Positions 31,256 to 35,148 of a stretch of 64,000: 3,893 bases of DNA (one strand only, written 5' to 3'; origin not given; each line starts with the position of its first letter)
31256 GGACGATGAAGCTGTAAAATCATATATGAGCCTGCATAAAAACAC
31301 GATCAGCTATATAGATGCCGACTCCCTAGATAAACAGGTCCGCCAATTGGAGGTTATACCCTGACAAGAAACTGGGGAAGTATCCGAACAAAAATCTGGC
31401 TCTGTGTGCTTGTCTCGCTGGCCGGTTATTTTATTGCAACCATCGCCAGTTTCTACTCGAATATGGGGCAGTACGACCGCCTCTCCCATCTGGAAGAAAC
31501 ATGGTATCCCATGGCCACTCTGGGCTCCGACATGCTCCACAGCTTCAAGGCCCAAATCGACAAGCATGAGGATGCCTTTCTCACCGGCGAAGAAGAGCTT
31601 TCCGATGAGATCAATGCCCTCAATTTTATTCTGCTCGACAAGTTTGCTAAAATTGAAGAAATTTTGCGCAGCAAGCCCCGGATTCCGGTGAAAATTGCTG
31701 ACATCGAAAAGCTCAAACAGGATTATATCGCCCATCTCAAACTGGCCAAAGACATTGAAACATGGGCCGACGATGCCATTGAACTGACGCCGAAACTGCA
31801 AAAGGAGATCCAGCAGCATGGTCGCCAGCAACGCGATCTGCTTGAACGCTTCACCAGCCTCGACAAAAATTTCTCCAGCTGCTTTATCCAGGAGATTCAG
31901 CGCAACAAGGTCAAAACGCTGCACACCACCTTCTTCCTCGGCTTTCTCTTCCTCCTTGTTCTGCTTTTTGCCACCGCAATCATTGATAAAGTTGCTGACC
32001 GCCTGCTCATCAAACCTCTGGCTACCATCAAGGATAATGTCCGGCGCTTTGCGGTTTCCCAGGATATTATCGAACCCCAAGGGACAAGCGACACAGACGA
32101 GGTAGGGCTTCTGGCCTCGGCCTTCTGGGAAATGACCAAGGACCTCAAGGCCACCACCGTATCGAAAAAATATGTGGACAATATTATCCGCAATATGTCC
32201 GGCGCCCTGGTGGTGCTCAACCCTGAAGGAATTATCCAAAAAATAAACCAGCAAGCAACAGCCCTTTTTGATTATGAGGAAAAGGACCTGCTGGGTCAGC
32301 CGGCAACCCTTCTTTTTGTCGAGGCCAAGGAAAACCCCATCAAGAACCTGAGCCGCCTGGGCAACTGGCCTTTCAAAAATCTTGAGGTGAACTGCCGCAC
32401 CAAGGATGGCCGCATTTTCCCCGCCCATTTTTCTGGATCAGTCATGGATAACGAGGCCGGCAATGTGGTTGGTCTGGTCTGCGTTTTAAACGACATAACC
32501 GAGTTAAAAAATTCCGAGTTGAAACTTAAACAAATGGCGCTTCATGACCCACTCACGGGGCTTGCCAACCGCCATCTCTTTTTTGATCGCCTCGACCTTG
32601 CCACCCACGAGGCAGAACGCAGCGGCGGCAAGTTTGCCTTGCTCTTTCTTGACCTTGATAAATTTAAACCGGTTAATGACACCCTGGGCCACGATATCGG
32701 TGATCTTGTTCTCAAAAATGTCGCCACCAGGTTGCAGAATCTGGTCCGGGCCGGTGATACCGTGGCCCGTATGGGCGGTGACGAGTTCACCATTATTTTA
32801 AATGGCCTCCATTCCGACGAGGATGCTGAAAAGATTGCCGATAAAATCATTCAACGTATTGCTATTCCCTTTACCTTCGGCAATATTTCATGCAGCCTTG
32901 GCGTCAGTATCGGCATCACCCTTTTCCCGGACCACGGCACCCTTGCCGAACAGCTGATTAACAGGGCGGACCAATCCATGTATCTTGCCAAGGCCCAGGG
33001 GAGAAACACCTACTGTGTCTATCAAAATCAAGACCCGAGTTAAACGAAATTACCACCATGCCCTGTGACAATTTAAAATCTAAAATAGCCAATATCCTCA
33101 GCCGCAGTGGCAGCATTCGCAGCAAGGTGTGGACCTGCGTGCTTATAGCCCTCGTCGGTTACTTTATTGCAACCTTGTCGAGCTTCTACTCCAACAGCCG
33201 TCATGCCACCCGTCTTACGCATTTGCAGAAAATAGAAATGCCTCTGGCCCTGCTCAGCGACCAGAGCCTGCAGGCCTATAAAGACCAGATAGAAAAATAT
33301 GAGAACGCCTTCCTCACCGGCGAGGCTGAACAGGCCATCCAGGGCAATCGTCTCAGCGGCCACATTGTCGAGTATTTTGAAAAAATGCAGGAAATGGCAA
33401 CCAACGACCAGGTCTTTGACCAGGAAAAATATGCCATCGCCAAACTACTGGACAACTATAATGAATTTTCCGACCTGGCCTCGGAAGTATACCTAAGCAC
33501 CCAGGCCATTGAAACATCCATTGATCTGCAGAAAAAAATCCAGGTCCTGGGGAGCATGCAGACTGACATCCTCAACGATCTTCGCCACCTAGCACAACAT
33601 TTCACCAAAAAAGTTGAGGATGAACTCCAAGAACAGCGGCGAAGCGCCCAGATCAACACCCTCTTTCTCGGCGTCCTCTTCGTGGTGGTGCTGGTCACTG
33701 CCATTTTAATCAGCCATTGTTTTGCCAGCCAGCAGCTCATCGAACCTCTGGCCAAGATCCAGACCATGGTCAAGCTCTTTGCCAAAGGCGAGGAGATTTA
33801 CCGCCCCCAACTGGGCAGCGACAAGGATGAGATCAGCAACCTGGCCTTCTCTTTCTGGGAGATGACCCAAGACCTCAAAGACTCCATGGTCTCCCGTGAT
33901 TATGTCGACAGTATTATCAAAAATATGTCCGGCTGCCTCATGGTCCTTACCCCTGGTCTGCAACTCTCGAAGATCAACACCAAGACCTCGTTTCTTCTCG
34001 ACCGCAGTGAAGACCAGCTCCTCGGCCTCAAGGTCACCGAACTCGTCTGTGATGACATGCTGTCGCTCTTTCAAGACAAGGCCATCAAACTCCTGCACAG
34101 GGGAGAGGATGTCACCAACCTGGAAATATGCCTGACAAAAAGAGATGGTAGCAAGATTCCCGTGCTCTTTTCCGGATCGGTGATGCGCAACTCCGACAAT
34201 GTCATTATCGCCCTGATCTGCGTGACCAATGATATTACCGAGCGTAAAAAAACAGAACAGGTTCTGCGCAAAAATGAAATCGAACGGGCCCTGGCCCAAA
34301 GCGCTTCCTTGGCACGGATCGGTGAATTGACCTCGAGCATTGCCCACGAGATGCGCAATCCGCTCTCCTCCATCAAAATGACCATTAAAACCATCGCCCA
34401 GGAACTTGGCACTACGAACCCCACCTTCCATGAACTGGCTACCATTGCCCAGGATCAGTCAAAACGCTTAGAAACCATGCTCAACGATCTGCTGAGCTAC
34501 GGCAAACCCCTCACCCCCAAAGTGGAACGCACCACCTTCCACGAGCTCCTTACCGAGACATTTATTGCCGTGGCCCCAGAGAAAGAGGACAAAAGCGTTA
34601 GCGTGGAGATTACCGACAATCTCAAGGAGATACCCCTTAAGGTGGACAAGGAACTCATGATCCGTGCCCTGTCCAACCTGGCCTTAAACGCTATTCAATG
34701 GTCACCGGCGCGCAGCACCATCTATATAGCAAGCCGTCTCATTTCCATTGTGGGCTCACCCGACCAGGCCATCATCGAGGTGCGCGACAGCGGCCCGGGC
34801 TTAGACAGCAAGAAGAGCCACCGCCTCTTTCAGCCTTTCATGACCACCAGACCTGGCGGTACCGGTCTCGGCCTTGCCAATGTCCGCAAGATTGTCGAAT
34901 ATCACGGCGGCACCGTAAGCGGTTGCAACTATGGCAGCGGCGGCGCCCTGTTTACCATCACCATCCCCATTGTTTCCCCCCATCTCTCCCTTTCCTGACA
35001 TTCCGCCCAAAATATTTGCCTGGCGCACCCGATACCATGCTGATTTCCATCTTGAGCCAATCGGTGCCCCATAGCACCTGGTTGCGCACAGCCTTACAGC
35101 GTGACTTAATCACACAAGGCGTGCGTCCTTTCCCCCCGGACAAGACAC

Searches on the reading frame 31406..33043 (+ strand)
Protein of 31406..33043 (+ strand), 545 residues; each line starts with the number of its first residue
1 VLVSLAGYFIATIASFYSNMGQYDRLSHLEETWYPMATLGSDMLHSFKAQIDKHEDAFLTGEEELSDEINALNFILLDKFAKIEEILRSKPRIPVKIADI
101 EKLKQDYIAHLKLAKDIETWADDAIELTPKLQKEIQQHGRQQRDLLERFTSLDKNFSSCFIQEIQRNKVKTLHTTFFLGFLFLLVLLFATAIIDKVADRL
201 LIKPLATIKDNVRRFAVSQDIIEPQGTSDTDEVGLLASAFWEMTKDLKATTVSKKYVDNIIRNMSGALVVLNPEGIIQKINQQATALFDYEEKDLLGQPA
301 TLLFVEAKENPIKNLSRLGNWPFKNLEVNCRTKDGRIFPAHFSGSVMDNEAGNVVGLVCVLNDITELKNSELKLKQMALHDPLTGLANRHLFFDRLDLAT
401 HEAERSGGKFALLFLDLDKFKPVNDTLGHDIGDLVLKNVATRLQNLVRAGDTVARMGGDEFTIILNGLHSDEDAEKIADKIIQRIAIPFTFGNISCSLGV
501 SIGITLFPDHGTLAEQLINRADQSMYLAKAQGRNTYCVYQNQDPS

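Call 89: search_protein_families(library=pfam, proteins=[window:31406-33043:+], max_evalue=0.00001)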
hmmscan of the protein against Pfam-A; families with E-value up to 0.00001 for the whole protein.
window:31406-33043:+ (545 aa): 4 families
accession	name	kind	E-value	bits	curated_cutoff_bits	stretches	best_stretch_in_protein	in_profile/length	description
PF00990.26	GGDEF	-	1.1e-49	168.7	23.8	1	378-534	1-160/161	Diguanylate cyclase, GGDEF domain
PF13426.13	PAS_9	-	2.1e-18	66.9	27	1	268-366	4-103/103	PAS domain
PF00989.32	PAS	-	2e-11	44.3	22.6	1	257-364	3-113/113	PAS fold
PF24820.1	Diguanyl_cycl_sensor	-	9.1e-06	26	28.1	0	261-305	2-46/109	Diguanylate cyclase-like sensor domain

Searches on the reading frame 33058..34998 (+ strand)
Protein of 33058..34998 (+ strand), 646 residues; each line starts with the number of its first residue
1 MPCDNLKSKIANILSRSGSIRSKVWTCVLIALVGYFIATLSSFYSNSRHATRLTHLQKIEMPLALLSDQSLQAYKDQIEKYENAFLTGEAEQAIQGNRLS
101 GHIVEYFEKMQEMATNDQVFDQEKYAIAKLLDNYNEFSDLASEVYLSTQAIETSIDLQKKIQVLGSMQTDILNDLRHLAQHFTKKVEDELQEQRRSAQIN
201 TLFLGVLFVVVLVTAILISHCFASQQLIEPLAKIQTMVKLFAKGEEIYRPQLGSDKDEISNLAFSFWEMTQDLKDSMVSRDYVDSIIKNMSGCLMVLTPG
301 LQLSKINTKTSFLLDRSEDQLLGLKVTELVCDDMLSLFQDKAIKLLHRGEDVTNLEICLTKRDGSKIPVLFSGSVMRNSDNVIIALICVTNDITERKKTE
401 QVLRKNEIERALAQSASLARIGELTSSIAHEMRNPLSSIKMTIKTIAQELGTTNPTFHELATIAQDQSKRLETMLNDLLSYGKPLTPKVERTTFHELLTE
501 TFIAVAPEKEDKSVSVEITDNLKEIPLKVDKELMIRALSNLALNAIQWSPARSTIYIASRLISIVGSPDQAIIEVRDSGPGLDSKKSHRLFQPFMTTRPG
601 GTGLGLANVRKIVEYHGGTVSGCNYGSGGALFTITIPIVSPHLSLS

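Call 89: search_protein_families(library=pfam, proteins=[window:33058-34998:+], max_evalue=0.00001)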
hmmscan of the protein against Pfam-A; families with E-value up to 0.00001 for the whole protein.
window:33058-34998:+ (646 aa): 4 families
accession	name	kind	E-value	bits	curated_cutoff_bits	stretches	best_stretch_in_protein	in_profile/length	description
PF02518.31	HATPase_c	-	5.3e-20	72.3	26.4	1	530-638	2-109/111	Histidine kinase-, DNA gyrase B-, and HSP90-like ATPase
PF00512.31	HisKA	-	7.3e-14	52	26.9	1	422-483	3-62/66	His Kinase A (phospho-acceptor) domain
PF13426.13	PAS_9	-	3.5e-08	34.1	27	1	303-395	13-103/103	PAS domain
PF00989.32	PAS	-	1.7e-06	28.5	22.6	1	284-393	4-113/113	PAS fold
